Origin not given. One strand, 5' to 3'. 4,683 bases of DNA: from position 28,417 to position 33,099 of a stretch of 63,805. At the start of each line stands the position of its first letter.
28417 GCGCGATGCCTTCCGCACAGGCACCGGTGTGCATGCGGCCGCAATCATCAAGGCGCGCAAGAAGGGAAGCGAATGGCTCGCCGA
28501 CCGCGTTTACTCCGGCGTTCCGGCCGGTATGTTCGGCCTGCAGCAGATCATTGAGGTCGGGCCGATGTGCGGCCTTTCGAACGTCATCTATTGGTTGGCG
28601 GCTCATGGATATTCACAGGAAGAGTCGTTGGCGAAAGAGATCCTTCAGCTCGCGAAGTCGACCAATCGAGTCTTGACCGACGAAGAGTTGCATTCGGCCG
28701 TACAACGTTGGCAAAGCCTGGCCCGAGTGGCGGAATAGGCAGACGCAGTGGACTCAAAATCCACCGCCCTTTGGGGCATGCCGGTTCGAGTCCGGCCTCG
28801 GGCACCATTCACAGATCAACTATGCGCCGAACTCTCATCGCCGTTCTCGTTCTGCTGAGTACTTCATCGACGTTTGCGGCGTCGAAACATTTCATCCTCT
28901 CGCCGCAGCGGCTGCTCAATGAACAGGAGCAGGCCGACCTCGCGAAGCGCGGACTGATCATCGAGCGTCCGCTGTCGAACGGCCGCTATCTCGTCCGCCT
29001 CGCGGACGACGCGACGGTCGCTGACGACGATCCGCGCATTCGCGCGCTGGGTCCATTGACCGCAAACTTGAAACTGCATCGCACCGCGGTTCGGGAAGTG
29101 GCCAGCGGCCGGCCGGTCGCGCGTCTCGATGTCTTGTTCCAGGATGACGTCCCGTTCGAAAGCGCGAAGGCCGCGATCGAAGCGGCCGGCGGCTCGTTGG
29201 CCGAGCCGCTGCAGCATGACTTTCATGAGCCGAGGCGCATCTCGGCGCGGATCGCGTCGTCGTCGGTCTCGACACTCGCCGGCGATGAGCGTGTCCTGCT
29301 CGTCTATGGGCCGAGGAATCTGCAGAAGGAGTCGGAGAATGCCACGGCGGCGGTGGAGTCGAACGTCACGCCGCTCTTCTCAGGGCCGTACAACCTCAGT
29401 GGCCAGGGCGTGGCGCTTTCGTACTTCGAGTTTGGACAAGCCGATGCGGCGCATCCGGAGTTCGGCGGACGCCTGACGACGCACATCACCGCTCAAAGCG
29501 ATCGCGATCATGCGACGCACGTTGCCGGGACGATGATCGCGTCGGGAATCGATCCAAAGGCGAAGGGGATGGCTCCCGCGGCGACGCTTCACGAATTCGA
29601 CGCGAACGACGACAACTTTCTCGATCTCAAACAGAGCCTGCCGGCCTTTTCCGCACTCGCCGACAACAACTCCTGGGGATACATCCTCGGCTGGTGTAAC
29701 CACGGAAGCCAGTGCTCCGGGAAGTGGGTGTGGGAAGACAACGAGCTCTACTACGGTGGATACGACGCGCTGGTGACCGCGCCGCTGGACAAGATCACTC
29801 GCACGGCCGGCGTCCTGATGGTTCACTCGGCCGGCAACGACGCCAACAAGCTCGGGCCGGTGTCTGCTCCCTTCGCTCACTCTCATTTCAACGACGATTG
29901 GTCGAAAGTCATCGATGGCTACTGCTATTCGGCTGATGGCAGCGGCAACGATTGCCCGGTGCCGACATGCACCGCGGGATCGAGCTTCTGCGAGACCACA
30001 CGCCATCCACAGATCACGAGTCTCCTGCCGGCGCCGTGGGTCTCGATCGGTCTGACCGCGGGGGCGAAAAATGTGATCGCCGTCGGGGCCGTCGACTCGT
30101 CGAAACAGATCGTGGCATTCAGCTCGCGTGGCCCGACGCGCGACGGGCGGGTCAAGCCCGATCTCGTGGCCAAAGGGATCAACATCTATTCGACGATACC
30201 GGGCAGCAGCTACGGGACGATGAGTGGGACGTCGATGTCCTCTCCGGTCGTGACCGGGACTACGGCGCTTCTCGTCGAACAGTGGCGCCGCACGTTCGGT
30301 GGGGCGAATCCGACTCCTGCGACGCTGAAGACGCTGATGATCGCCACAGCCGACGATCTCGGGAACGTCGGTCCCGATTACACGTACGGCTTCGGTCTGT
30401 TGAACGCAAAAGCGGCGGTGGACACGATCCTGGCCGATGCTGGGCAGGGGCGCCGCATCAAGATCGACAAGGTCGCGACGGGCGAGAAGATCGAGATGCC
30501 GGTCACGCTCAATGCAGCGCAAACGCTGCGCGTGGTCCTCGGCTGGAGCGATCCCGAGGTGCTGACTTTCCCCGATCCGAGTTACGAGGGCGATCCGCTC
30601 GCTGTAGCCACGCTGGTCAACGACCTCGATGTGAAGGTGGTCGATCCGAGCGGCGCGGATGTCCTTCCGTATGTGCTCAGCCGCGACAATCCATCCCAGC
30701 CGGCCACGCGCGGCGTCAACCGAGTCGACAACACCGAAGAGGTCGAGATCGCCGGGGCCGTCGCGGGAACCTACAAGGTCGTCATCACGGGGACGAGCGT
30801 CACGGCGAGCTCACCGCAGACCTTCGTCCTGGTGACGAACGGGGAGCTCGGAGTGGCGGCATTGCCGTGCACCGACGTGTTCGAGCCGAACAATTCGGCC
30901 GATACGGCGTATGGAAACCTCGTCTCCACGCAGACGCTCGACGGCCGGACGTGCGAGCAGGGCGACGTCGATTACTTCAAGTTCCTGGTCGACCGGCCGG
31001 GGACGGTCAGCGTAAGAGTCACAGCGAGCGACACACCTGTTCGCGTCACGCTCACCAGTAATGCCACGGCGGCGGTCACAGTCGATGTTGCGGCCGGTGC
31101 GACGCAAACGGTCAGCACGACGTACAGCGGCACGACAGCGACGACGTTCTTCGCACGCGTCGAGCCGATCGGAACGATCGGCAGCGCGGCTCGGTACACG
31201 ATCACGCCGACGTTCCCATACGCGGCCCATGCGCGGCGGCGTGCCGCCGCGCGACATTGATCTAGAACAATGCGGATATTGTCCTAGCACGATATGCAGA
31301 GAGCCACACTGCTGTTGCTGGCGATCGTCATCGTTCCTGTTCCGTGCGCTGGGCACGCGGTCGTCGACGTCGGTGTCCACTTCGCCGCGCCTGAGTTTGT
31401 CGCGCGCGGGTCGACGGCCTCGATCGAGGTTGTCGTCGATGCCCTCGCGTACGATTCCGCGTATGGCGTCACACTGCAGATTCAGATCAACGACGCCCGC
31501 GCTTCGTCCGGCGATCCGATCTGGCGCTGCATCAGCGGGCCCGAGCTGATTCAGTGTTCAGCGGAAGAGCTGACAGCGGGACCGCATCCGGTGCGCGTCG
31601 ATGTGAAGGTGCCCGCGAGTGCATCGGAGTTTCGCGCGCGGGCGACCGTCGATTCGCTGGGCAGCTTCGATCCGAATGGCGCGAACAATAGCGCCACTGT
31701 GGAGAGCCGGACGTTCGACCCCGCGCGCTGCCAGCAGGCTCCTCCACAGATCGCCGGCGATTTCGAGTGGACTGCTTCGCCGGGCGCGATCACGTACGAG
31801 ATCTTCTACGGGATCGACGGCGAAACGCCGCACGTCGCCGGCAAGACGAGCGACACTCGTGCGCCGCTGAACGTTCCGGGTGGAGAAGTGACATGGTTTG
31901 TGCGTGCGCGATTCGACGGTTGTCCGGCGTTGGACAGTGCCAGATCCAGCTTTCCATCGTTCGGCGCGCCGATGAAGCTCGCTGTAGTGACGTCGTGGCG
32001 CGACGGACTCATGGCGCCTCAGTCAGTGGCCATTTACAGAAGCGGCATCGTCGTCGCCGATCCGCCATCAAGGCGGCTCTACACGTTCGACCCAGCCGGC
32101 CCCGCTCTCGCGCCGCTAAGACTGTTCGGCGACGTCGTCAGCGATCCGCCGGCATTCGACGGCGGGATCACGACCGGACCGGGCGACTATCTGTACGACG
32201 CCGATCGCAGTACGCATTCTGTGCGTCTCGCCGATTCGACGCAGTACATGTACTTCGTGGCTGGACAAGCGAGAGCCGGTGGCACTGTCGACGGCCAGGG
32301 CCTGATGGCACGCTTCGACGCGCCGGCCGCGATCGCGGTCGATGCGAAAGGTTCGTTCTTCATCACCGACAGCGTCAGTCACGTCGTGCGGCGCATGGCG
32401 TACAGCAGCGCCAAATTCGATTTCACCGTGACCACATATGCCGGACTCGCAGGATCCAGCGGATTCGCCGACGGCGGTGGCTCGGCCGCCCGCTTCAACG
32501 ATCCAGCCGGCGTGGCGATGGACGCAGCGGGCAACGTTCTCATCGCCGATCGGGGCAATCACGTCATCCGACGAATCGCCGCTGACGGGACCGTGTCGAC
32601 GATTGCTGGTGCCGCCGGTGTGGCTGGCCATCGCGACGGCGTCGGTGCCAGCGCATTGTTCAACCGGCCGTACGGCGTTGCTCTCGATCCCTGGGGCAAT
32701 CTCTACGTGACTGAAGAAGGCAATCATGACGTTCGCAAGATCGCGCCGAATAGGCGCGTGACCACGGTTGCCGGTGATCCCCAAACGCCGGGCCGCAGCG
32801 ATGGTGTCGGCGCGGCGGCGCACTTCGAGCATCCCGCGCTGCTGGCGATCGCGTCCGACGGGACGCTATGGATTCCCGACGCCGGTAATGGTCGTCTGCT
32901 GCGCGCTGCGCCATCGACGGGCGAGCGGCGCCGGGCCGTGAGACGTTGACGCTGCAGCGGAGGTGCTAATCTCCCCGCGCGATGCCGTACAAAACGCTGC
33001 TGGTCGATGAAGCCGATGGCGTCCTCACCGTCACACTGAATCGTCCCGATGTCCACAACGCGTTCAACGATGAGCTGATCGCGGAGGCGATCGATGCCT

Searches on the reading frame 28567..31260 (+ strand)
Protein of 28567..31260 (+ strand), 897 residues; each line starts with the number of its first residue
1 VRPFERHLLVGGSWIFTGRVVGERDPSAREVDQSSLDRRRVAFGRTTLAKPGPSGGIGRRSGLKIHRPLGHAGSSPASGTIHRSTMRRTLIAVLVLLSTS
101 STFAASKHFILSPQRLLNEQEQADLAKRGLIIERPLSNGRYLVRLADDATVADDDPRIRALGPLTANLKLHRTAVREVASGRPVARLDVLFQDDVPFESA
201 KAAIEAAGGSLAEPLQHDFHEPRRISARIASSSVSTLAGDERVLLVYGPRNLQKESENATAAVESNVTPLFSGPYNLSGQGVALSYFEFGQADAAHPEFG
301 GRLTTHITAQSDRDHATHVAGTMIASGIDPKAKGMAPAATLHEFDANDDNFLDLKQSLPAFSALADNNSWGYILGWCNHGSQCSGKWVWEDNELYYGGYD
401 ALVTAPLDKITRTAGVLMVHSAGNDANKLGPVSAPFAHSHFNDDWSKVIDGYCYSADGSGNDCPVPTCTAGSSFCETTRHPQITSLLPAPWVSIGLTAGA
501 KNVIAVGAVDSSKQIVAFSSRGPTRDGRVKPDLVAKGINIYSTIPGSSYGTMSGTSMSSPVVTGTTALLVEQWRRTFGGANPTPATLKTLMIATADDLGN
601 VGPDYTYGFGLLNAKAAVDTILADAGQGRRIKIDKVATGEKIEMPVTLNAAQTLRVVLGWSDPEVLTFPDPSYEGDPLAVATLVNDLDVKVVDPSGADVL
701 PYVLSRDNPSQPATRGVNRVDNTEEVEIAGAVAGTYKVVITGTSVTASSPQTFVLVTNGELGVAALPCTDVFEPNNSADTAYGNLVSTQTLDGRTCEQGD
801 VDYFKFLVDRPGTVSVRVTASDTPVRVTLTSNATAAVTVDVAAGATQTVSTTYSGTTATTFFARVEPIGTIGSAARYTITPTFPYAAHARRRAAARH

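Call 8: search_protein_families(library=pfam, proteins=[window:28567-31260:+], max_evalue=0.001)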
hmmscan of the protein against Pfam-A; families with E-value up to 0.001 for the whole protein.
window:28567-31260:+ (897 aa): 1 family
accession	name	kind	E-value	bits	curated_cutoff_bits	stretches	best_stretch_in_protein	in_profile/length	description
PF00082.27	Peptidase_S8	-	7.2e-36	124.4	21.8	1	306-610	47-288/288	Subtilase family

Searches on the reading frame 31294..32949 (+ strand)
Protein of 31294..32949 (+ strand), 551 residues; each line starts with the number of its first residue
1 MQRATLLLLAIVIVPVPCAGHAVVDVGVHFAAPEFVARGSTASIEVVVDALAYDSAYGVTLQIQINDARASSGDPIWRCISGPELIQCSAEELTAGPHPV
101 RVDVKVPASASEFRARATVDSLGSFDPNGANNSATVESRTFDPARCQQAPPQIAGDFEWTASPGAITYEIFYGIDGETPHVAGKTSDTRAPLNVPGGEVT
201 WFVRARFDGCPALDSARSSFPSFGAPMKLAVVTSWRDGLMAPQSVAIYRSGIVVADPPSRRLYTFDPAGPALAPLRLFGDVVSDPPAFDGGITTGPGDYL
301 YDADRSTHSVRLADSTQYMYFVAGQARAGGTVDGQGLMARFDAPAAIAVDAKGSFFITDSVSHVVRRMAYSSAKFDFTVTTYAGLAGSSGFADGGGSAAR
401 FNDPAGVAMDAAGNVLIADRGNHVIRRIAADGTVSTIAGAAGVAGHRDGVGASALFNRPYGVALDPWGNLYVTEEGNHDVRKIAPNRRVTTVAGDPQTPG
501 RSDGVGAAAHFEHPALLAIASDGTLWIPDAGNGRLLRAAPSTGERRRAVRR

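Call 8: search_protein_families(library=pfam, proteins=[window:31294-32949:+], max_evalue=0.001)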
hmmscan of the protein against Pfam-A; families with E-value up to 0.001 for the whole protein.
window:31294-32949:+ (551 aa): 4 families
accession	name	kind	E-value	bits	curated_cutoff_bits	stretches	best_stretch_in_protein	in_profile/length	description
PF01436.27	NHL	-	7.2e-17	60.9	20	1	401-425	1-25/28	NHL repeat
PF25021.1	TEN_NHL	-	4.8e-11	42.7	27.1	1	396-495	136-238/357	Teneurin NHL domain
PF08450.18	SGL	-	1.5e-05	25.2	26.3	0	343-436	135-218/246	SMP-30/Gluconolactonase/LRE-like region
PF05787.19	PhoX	-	8e-05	22.4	24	0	370-454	396-484/515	Alkaline phosphatase PhoX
